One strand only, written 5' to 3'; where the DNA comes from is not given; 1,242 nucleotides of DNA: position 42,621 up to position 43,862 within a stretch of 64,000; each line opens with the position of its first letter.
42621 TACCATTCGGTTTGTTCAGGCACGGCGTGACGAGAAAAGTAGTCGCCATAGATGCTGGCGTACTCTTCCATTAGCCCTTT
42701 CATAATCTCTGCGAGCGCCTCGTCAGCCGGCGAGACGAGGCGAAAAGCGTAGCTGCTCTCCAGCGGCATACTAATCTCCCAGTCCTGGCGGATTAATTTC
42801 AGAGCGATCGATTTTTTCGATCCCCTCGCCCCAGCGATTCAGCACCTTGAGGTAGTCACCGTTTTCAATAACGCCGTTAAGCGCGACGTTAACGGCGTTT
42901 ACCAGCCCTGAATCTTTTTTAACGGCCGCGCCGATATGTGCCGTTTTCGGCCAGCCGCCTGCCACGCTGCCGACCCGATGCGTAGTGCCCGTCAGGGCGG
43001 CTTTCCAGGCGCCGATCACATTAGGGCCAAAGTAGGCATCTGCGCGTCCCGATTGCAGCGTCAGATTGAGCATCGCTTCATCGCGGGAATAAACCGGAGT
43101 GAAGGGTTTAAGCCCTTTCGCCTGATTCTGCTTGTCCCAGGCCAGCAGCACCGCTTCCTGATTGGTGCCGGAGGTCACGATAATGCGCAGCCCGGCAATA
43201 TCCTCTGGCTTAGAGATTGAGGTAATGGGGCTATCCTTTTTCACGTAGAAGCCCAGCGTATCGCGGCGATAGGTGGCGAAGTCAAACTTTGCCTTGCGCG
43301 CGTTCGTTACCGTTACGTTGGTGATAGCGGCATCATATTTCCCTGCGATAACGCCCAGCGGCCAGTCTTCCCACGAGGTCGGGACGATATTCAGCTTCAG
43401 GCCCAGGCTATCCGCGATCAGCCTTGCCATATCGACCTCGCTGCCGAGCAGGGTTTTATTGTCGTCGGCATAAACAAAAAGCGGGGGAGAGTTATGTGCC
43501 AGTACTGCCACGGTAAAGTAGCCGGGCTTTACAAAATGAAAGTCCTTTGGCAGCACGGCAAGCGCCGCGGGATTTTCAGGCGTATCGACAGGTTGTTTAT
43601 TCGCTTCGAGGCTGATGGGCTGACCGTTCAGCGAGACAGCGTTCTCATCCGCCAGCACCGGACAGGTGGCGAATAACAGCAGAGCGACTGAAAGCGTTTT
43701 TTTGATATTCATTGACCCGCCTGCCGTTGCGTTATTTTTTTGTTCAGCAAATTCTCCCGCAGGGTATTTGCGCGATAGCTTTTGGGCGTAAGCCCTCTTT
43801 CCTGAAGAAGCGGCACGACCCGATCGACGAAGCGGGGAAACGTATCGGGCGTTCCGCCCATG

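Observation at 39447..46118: Operon of two LLM flavin monooxygenases, a GNAT, two SBPs, permease and ATPase: candidate S-alkyl-cysteine / organosulfur salvage system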

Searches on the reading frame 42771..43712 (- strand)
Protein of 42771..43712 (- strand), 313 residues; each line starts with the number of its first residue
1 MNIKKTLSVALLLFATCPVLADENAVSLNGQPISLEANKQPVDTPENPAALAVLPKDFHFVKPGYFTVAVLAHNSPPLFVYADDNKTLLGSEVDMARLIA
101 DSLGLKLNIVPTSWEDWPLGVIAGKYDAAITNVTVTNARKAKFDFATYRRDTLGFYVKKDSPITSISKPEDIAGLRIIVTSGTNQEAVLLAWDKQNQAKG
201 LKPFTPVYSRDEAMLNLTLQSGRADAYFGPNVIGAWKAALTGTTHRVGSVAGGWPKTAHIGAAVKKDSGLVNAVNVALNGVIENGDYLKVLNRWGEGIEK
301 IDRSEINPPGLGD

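Call 3: search_protein_families(library=pfam, proteins=[window:42771-43712:-])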
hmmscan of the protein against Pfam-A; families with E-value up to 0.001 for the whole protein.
window:42771-43712:- (313 aa): 1 family
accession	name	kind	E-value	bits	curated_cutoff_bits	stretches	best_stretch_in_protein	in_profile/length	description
PF00497.25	SBP_bac_3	-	5e-25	88.2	26.4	1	73-295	6-130/132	Bacterial extracellular solute-binding proteins, family 3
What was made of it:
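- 42771..43712 (-): Periplasmic substrate-binding protein 1 (SBP_bac_3), with a signal peptide ending VLA/DEN. PF00497 (call 3).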

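Call 4: search_protein_families(library=ncbifam, proteins=[window:42771-43712:-])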
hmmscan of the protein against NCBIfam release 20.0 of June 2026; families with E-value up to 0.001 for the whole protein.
window:42771-43712:- (313 aa): 11 families
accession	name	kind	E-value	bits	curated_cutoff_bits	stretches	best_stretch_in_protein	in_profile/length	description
NF052427.1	StpK7MSMEG_1200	equivalog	9.8e-20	70.5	900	1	63-307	361-597/601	serine/threonine protein kinase StpK7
TIGR01096.1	3A0103s03R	subfamily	1.2e-19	70.9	256.35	1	79-294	37-249/250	lysine/arginine/ornithine ABC transporter substrate-binding protein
NF008426.0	PRK11260.1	equivalog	1.2e-19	70.7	312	1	76-294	51-259/266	cystine ABC transporter substrate-binding protein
NF007029.0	PRK09495.1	equivalog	5.3e-13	49.3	303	1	86-294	44-242/248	glutamine ABC transporter substrate-binding protein GlnH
TIGR02995.1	ectoine_ehuB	equivalog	8.1e-11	41.7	190.9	1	64-295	33-260/275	ectoine/hydroxyectoine ABC transporter substrate-binding protein EhuB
NF011583.0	PRK15007.1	subfamily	3.3e-08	33.2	358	1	69-294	24-240/243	arginine ABC transporter substrate-binding protein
NF041764.1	ArtI_Ecoli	equivalog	1e-07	31.6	522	1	70-294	25-240/243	arginine ABC transporter substrate-binding protein ArtI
NF041765.1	ArtJ_Ecoli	equivalog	4.1e-07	29.8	510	1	77-294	32-240/243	arginine ABC transporter substrate-binding protein ArtJ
NF008885.0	PRK11917.1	equivalog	4.5e-06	26.4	373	1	76-188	48-163/259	bifunctional adhesin/ABC transporter aspartate/glutamate-binding protein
NF008112.0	PRK10859.1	equivalog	7.6e-05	21.3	354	1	69-196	46-171/483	membrane-bound lytic murein transglycosylase MltF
NF008063.0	PRK10797.1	subfamily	0.00011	21.5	375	1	77-294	51-269/302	glutamate/aspartate ABC transporter substrate-binding protein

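Call 48: search_solved_structures(query=window:42771-43712:-, max_evalue=1e-8)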
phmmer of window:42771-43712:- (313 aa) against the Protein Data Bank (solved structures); distinct sequences matched with E-value up to 1e-8: 23.
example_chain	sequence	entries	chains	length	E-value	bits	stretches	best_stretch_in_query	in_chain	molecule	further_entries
4zv1_A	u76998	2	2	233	9.6e-16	60.7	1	75-294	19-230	AncQR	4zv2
6h30_A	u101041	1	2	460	3.5e-15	58.8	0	67-296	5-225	Glutamine ABC transporter permease and substrate binding protein protein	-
5tuj_C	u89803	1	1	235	3e-14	55.7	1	71-294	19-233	Ancestral protein CDT-Anc1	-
5t0w_A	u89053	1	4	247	3.2e-14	55.7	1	65-294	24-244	AncCDT-1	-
6svf_A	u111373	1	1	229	4e-12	48.8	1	63-294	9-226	Amino acid ABC transporter, periplasmic amino acid-binding protein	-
4h5f_A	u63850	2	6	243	5.1e-11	45.1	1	67-227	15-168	Amino acid ABC superfamily ATP binding cassette transporter, binding protein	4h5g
4prs_A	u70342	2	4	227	1e-10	44.1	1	63-294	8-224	ABC-type transporter, periplasmic subunit family 3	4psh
5jos_A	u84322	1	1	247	1.5e-10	43.6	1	78-294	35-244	Cyclohexadienyl dehydratase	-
3vv5_A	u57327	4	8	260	2e-10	43.2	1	74-296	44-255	Amino acid ABC transporter, binding protein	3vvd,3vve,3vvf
6ggv_A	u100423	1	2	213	2.8e-10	42.7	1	63-228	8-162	Amino acid ABC transporter, periplasmic amino acid-binding protein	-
6ggp_A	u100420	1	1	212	2.9e-10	42.7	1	63-228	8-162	Amino acid ABC transporter, periplasmic amino acid-binding protein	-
4i62_A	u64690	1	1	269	3.5e-10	42.4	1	82-188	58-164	Amino acid ABC transporter, periplasmic amino acid-binding protein, putative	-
4oen_A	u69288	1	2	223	1.3e-09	40.5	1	74-294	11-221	Second substrate binding domain of putative amino acid ABC transporter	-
4ymx_A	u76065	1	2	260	1.3e-09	40.5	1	81-294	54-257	ABC-type amino acid transport system, periplasmic component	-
6wup_A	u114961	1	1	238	1.7e-09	40.1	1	78-197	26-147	Ancestral cyclohexadienyl dehydratase, AncCDT-5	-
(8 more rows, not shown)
